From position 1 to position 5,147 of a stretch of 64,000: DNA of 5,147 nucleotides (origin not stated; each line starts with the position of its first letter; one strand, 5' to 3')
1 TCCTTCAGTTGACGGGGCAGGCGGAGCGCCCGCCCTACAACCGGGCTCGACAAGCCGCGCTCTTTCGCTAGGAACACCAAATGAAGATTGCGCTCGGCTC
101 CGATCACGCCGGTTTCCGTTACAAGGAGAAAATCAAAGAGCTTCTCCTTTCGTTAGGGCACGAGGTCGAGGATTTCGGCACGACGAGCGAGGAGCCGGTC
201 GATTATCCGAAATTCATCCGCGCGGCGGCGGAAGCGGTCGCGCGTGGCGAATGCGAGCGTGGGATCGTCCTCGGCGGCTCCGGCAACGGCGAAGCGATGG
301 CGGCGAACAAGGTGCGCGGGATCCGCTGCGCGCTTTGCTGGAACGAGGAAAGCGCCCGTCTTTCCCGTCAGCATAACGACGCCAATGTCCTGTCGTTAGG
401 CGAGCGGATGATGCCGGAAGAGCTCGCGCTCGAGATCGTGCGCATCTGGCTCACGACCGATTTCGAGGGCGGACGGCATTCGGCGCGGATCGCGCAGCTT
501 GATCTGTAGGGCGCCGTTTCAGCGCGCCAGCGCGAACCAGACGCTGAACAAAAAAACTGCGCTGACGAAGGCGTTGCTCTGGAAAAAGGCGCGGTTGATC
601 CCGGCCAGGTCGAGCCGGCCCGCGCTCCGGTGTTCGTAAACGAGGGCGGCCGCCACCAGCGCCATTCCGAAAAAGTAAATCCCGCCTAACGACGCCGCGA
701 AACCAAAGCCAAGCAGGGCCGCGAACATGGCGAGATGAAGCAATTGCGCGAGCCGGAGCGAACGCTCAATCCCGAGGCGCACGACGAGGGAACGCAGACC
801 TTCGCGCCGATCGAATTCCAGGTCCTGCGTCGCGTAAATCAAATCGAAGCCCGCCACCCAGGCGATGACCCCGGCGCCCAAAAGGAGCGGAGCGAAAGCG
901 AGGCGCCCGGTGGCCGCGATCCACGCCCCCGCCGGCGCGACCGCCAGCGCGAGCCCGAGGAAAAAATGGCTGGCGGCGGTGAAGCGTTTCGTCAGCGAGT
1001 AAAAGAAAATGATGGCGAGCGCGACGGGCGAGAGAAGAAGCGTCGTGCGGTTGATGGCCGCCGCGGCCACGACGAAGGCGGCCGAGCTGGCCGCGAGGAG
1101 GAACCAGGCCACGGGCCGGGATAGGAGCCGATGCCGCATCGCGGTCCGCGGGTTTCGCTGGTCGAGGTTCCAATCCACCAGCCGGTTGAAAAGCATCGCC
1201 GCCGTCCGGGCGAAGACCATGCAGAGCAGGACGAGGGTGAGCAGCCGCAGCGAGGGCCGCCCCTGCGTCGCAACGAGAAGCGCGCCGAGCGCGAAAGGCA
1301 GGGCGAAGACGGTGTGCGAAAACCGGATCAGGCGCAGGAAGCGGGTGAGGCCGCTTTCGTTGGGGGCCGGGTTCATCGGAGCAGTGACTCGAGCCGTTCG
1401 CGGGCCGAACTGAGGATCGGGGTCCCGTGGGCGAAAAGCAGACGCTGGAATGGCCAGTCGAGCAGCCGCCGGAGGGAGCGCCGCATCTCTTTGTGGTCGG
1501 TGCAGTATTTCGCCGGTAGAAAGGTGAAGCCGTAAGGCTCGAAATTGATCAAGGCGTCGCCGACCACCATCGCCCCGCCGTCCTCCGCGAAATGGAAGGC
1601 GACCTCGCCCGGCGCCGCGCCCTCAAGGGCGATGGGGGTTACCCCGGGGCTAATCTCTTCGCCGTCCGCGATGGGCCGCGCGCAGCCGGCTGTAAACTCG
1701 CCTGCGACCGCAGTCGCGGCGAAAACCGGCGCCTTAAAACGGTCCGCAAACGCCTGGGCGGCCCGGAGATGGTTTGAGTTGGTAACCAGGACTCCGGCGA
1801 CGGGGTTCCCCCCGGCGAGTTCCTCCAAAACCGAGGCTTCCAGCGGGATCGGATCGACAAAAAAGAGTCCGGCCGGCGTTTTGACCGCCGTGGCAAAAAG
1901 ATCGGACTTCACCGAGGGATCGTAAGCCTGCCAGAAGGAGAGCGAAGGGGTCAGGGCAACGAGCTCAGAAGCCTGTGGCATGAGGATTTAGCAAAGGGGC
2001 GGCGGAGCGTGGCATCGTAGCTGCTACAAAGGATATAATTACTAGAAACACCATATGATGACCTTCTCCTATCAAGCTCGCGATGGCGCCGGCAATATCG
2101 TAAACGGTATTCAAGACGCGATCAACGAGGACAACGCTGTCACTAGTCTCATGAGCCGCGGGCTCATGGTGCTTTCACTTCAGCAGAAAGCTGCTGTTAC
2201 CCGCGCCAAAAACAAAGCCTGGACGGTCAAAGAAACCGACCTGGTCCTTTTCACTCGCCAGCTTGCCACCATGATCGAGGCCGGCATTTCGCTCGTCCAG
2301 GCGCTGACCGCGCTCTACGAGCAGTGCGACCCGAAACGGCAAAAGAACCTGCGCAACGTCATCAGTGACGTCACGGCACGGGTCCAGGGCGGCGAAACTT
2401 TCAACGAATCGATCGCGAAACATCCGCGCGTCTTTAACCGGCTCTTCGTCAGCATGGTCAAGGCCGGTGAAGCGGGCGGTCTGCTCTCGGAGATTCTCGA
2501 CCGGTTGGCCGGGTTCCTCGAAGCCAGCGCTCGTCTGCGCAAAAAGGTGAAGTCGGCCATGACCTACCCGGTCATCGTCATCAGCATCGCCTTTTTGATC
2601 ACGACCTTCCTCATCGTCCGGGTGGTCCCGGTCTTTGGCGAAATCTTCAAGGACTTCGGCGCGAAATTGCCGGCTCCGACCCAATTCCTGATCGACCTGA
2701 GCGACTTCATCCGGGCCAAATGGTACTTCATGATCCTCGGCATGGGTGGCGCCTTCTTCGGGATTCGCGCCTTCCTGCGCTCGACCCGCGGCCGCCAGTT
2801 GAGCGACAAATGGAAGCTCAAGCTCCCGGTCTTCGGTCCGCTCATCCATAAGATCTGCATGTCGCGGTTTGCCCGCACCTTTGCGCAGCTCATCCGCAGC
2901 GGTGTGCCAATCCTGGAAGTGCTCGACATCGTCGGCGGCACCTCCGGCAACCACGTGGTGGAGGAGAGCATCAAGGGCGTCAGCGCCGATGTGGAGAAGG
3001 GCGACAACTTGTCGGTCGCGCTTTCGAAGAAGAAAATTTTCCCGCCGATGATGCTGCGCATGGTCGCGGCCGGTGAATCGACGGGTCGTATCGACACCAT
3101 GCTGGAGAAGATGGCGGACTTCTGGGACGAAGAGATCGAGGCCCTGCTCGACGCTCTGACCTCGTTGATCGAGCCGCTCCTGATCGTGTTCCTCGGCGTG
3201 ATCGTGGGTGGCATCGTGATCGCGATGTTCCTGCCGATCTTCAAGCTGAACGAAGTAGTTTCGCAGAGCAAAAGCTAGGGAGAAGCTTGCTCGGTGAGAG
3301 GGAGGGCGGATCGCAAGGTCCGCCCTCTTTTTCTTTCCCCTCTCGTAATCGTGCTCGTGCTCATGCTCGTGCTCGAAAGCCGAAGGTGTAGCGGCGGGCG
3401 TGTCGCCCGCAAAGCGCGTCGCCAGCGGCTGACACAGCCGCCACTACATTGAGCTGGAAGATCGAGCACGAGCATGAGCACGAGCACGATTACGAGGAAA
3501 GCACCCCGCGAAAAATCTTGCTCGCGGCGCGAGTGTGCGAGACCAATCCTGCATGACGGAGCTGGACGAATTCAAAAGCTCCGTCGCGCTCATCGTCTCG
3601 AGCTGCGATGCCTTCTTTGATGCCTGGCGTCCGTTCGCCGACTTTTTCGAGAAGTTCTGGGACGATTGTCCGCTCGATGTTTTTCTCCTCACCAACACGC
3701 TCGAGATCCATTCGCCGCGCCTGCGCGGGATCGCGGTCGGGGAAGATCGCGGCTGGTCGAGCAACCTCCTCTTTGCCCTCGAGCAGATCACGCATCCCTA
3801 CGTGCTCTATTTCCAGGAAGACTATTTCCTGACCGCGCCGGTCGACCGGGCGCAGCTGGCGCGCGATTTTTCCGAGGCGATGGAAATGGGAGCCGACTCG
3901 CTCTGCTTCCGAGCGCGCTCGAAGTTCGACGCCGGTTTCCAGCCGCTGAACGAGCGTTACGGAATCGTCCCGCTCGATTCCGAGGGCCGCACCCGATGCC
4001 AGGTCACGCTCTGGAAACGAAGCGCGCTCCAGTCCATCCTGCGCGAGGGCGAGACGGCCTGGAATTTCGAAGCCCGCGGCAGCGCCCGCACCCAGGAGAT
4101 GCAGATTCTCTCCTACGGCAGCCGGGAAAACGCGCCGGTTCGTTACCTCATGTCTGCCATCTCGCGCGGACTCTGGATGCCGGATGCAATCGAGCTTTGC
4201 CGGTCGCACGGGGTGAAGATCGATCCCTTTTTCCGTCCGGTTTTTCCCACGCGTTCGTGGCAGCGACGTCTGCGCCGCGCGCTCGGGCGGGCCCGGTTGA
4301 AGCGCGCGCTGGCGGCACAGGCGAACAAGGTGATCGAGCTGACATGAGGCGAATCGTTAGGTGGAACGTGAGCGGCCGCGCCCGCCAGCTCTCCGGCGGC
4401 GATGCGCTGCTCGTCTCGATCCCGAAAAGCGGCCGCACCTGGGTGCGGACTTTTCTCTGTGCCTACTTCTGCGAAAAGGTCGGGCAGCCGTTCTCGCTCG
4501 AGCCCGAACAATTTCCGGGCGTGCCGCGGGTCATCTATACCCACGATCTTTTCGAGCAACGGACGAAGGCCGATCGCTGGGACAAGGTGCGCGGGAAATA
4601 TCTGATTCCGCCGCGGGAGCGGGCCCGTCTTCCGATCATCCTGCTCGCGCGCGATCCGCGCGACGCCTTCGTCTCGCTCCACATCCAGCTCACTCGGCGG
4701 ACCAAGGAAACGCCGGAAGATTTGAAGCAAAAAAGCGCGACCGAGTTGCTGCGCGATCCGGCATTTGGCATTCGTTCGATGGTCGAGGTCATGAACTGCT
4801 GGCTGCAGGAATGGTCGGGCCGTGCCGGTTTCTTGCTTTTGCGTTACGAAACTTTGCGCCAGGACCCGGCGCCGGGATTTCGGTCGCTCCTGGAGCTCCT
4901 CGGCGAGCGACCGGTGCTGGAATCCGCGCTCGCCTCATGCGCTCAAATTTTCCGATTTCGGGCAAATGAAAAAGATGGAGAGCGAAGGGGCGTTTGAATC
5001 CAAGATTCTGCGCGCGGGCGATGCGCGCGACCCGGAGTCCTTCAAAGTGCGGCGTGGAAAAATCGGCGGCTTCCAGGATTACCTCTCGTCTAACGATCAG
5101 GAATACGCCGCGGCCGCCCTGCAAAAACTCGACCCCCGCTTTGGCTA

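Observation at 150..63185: Hyper-abundant 9-mer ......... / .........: about one copy per kb, strand-symmetric and frame-independent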

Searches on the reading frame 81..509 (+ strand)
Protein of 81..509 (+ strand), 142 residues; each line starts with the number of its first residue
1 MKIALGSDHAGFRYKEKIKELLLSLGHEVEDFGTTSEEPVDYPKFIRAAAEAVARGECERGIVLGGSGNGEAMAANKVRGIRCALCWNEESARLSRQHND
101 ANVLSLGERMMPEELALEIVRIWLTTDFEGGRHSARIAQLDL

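Call 20: search_protein_families(library=pfam, proteins=[window:81-509:+], max_evalue=0.0001)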
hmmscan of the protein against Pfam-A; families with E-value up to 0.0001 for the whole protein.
window:81-509:+ (142 aa): 1 family
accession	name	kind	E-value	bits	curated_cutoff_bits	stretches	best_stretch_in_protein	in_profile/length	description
PF02502.23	LacAB_rpiB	-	1.3e-58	197.3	24.7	1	3-140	1-138/138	Ribose/Galactose Isomerase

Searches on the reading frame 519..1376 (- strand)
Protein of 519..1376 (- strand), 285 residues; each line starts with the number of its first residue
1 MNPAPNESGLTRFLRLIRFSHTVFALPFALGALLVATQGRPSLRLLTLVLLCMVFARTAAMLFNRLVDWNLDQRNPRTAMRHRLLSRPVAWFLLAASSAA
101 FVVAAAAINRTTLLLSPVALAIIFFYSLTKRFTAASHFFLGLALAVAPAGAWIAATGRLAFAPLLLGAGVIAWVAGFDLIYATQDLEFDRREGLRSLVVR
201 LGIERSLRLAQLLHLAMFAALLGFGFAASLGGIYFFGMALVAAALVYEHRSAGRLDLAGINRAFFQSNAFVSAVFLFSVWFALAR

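Call 20: search_protein_families(library=pfam, proteins=[window:519-1376:-], max_evalue=0.0001)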
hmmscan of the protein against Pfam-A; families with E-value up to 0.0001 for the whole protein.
window:519-1376:- (285 aa): 1 family
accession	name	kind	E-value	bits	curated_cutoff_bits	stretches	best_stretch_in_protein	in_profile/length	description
PF01040.23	UbiA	-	2.2e-47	161.9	34.2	1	25-267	1-248/250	UbiA prenyltransferase family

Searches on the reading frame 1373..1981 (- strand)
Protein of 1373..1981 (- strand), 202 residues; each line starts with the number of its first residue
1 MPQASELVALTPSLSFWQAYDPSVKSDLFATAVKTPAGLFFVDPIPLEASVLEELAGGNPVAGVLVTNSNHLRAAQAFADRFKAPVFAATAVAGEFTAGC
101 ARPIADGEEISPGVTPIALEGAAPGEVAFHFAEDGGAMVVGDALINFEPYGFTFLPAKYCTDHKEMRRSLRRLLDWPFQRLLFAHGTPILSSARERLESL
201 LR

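Call 20: search_protein_families(library=pfam, proteins=[window:1373-1981:-], max_evalue=0.0001)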
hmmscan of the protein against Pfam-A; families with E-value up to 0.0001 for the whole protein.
window:1373-1981:- (202 aa): 1 family
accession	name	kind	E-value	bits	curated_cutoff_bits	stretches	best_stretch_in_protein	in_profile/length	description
PF14597.12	Lactamase_B_5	-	7.4e-19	68.5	28.4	1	12-200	7-195/199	Metallo-beta-lactamase superfamily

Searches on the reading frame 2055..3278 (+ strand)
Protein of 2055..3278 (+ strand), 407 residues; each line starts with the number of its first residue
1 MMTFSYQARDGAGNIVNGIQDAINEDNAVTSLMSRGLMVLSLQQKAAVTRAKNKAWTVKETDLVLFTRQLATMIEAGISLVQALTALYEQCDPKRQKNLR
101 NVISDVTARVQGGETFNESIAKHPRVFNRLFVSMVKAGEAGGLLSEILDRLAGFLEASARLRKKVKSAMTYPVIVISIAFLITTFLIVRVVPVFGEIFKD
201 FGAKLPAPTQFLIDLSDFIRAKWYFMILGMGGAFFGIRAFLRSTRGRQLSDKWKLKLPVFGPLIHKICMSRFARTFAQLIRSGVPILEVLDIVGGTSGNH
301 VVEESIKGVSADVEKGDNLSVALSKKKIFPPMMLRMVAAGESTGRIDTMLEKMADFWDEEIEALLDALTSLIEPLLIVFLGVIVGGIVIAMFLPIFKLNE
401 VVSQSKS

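Call 20: search_protein_families(library=pfam, proteins=[window:2055-3278:+], max_evalue=0.0001)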
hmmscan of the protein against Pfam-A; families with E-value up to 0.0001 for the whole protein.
window:2055-3278:+ (407 aa): 1 family
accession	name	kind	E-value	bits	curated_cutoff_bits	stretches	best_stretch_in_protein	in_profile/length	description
PF00482.28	T2SSF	-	1e-64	216.6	25.2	2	66-192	1-125/125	Type II secretion system (T2SS), protein F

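Call 33: search_protein_families(library=ncbifam, proteins=[window:2055-3278:+], max_evalue=0.01)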
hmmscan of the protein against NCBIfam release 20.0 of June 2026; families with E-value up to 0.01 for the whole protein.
window:2055-3278:+ (407 aa): 6 families
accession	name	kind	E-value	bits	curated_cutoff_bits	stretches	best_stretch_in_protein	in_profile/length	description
NF052607.1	T4PiliAsmPilCThrm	equivalog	2e-121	405.9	700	1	1-403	1-405/406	type IV pilus assembly protein PilC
NF052606.1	T4PiliAsmPilCMyx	equivalog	5e-117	391.3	700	1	3-402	21-418/419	type IV pilus assembly protein PilC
TIGR02120.1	GspF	equivalog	7e-117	391.1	424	1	4-402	1-401/401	type II secretion system inner membrane protein GspF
NF007861.0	PRK10573.1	equivalog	1.2e-84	284.7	401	1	4-403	7-399/401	protein transport protein HofC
NF047826.1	T3SSXpsF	equivalog_domain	1.1e-77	261.5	650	1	1-402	1-404/405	type II secretion system protein XpsF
NF041012.2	T4P_ComGB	equivalog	1.1e-40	140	240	1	65-398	5-330/332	competence type IV pilus assembly protein ComGB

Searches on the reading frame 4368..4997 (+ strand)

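Call 20: search_protein_families(library=pfam, proteins=[window:4368-4997:+], max_evalue=0.0001)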
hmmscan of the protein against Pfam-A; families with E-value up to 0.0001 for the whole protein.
window:4368-4997:+ (209 aa): 2 families
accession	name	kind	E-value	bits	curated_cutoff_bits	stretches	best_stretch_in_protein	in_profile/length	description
PF00685.33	Sulfotransfer_1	-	1.5e-12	47.9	22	1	12-181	3-182/255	Sulfotransferase domain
PF13469.12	Sulfotransfer_3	-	1.5e-05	25.8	27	0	90-179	127-211/216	Sulfotransferase family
